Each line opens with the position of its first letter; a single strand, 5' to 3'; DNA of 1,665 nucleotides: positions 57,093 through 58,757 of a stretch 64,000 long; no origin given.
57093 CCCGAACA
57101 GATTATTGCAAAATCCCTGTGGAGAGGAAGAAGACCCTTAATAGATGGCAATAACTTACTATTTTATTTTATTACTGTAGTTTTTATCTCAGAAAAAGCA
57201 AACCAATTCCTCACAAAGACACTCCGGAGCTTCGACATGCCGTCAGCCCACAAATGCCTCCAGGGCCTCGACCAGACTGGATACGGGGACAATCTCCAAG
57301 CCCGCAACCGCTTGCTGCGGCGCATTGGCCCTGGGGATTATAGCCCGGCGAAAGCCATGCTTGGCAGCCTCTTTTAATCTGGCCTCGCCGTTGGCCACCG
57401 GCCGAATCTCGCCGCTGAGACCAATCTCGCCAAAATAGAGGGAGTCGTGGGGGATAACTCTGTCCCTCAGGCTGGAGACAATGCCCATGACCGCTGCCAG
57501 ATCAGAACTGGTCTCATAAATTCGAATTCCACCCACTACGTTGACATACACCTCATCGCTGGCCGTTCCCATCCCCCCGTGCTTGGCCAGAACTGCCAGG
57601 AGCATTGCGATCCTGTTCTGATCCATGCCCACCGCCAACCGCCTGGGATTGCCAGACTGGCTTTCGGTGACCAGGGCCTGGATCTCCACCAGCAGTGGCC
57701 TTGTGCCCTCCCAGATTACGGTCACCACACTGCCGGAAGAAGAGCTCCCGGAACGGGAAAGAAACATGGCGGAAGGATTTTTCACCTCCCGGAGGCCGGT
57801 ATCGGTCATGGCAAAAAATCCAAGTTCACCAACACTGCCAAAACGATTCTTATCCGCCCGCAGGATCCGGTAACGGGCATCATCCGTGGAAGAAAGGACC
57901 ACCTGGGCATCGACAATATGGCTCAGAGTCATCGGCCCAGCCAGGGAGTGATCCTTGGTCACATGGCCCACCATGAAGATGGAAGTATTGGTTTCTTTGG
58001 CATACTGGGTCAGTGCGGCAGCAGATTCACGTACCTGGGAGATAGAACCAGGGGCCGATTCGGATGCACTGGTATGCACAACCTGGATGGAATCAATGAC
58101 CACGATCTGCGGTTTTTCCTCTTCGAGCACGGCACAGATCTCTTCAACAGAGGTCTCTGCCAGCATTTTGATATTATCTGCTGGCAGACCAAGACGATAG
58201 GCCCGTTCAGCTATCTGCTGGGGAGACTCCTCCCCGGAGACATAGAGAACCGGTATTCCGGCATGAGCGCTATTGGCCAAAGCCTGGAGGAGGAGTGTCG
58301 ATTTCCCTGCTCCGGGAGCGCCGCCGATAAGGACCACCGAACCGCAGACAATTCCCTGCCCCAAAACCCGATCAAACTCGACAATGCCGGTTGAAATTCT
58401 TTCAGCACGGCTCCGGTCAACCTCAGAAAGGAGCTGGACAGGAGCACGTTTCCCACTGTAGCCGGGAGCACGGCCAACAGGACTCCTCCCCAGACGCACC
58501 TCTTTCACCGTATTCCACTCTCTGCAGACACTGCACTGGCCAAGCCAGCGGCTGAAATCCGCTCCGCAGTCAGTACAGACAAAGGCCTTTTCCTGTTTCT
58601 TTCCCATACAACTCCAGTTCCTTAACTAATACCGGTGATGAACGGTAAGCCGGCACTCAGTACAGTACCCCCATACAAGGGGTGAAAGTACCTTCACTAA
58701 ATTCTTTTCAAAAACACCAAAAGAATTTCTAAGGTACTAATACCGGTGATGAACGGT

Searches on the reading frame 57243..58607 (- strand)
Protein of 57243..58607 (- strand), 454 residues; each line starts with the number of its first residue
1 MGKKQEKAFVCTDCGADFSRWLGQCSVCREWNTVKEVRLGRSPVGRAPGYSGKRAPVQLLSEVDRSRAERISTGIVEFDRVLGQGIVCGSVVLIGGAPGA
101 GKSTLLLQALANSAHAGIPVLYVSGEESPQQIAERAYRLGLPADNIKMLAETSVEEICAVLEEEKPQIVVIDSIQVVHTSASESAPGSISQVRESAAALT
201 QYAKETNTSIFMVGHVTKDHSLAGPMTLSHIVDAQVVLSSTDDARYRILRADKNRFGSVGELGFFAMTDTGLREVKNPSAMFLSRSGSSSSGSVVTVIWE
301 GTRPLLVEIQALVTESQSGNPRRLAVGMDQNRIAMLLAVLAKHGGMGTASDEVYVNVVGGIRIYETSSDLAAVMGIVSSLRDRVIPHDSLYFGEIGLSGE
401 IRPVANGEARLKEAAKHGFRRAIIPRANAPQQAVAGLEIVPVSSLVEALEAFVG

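Call 37: search_protein_families(library=pfam, proteins=[window:57243-58607:-], max_evalue=0.0001)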
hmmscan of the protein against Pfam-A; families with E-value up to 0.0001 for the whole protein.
window:57243-58607:- (454 aa): 11 families
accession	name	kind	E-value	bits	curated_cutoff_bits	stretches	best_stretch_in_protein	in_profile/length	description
PF06745.19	ATPase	-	1.5e-20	74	26.6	1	71-144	1-75/231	KaiC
PF13481.12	AAA_25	-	1e-16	61.6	27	1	85-219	28-193/195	AAA domain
PF03796.21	DnaB_C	-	2.9e-09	37.1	27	1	71-137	2-68/255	DnaB-like helicase C terminal domain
PF18073.7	Zn_ribbon_LapB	-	5.9e-09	35.9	25.7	1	9-36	1-28/28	Rubredoxin metal binding domain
PF13541.12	ChlI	-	1.7e-08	34.8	27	1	344-428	36-121/121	Subunit ChlI of Mg-chelatase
PF07088.17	GvpD_P-loop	-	7.4e-06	26.4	24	0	89-134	10-54/189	GvpD gas vesicle protein, P-loop domain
PF13604.12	AAA_30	-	1.7e-05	25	27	0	91-181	20-104/191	AAA domain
PF00154.27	RecA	-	3.2e-05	24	27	1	57-178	19-143/262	recA bacterial DNA recombination protein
PF25199.1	nSTAND_NTPase5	-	4.2e-05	23.8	34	0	90-153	42-112/145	Novel STAND NTPase 5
PF00004.35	AAA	-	4.4e-05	24.4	21.2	1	92-220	1-112/131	ATPase family associated with various cellular activities (AAA)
PF09848.15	SLFN-g3_helicase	-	5e-05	23.2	24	1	90-214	2-122/354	Schlafen group 3, DNA/RNA helicase domain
